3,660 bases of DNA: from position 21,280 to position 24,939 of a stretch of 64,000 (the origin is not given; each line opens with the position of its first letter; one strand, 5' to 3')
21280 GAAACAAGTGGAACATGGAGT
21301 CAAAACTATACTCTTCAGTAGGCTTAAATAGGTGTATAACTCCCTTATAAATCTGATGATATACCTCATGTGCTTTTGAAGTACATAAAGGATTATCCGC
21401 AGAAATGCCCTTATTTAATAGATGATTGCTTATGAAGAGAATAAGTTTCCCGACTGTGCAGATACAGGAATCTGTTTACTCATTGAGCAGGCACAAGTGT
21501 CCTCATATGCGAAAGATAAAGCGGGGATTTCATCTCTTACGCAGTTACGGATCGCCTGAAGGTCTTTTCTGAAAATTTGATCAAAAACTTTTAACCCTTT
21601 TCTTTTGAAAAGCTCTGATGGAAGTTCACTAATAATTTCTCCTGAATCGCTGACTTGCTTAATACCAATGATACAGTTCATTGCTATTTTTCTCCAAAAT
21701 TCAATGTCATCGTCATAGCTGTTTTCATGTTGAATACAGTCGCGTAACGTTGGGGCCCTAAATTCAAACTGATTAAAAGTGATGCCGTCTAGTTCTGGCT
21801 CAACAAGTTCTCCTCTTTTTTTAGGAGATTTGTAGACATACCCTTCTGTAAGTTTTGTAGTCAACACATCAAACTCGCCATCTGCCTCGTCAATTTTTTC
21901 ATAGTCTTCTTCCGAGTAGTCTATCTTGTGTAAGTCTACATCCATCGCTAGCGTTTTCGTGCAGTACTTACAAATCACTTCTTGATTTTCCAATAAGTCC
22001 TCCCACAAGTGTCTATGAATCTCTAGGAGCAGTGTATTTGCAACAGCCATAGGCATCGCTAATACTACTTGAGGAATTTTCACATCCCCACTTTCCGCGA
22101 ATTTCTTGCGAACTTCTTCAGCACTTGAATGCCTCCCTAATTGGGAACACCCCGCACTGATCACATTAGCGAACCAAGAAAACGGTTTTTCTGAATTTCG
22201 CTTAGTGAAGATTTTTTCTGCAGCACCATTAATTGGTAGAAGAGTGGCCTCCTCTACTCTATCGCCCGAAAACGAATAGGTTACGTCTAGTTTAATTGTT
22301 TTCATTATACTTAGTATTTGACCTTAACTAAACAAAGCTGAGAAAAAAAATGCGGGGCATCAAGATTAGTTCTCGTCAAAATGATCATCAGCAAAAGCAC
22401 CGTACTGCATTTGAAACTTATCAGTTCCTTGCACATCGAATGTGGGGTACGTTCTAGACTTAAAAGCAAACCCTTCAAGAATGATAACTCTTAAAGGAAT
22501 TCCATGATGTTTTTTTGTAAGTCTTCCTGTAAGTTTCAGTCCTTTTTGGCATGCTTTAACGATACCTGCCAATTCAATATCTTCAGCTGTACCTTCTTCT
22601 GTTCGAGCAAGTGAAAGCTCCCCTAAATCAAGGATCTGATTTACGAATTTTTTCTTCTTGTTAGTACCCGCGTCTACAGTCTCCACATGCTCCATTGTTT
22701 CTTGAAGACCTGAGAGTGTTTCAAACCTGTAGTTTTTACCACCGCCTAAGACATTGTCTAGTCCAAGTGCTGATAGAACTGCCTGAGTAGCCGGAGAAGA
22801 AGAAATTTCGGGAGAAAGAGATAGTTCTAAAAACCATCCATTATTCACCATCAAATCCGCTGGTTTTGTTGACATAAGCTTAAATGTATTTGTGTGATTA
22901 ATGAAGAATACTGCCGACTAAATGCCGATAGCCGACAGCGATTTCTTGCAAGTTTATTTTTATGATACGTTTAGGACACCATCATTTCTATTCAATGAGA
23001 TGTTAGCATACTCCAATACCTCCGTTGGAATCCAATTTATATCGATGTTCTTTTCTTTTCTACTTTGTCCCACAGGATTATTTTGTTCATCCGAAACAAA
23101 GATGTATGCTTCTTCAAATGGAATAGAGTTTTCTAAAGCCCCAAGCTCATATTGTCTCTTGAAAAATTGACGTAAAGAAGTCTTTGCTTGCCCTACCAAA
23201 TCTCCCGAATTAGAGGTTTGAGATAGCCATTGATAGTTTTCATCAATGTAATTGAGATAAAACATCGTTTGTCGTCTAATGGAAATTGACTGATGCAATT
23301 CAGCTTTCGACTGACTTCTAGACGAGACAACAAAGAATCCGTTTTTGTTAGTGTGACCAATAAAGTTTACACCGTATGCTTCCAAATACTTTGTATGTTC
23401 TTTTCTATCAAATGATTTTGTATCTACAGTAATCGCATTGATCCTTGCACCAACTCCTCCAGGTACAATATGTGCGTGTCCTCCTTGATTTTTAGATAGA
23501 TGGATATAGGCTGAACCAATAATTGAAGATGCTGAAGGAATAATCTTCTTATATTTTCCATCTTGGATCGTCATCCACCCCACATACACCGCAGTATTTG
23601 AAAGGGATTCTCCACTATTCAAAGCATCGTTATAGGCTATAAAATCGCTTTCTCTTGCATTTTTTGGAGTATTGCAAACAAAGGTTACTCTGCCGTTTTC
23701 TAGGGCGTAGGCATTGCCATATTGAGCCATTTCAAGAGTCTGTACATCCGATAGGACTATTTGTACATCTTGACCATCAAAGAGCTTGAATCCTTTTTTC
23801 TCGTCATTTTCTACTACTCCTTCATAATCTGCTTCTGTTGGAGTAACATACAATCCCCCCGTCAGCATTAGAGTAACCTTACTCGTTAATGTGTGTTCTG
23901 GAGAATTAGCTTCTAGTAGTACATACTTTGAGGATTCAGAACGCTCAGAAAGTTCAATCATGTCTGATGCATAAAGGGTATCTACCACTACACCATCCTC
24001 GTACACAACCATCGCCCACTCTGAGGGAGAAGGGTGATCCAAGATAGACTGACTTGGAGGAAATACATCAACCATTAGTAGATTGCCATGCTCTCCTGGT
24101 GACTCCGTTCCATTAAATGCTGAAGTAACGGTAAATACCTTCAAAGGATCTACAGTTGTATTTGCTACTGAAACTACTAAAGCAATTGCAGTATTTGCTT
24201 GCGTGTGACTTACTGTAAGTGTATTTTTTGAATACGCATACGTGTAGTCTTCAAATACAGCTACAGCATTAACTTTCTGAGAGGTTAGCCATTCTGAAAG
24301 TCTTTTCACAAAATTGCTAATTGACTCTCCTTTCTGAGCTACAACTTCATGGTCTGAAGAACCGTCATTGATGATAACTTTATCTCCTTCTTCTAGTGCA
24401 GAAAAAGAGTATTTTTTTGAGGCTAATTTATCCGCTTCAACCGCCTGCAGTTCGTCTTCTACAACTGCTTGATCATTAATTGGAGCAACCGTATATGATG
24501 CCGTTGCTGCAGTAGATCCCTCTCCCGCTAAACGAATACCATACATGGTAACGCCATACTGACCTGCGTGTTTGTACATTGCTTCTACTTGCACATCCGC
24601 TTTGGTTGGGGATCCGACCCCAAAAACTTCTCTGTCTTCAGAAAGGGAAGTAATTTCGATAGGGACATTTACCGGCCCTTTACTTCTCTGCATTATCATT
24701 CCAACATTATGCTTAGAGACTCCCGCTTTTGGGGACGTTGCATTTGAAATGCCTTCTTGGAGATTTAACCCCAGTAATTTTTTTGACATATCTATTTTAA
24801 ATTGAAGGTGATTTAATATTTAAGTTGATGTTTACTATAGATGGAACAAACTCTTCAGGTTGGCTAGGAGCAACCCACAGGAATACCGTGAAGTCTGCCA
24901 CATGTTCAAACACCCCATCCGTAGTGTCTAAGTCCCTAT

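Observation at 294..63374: Conserved 12-nt motif (gene-sense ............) 6-33 nt upstream of 14 start codons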

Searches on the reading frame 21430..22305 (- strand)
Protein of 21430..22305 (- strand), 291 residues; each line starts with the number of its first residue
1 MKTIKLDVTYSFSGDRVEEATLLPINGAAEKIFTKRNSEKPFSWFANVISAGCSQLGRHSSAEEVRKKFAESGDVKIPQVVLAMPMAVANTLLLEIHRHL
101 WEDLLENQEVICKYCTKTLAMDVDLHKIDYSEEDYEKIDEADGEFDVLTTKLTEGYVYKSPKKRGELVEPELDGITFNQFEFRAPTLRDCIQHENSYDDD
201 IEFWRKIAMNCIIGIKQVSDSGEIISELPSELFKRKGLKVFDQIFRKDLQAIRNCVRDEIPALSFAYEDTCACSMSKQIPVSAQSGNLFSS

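Call 47: search_protein_families(library=pfam, max_evalue=0.01, proteins=[window:21430-22305:-])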
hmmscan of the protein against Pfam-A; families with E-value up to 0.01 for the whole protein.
window:21430-22305:- (291 aa): 1 family
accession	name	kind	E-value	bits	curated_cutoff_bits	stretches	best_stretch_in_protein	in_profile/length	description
PF12322.14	T4_baseplate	-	0.00011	22.5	24.5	1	84-277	61-207/219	T4 bacteriophage base plate protein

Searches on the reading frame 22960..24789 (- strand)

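Call 47: search_protein_families(library=pfam, max_evalue=0.01, proteins=[window:22960-24789:-])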
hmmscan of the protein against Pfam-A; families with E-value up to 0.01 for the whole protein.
window:22960-24789:- (609 aa): 1 family
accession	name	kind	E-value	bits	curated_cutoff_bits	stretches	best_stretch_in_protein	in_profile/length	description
PF17482.7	Phage_sheath_1C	-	0.0061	17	26.9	0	507-572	13-74/104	Phage tail sheath C-terminal domain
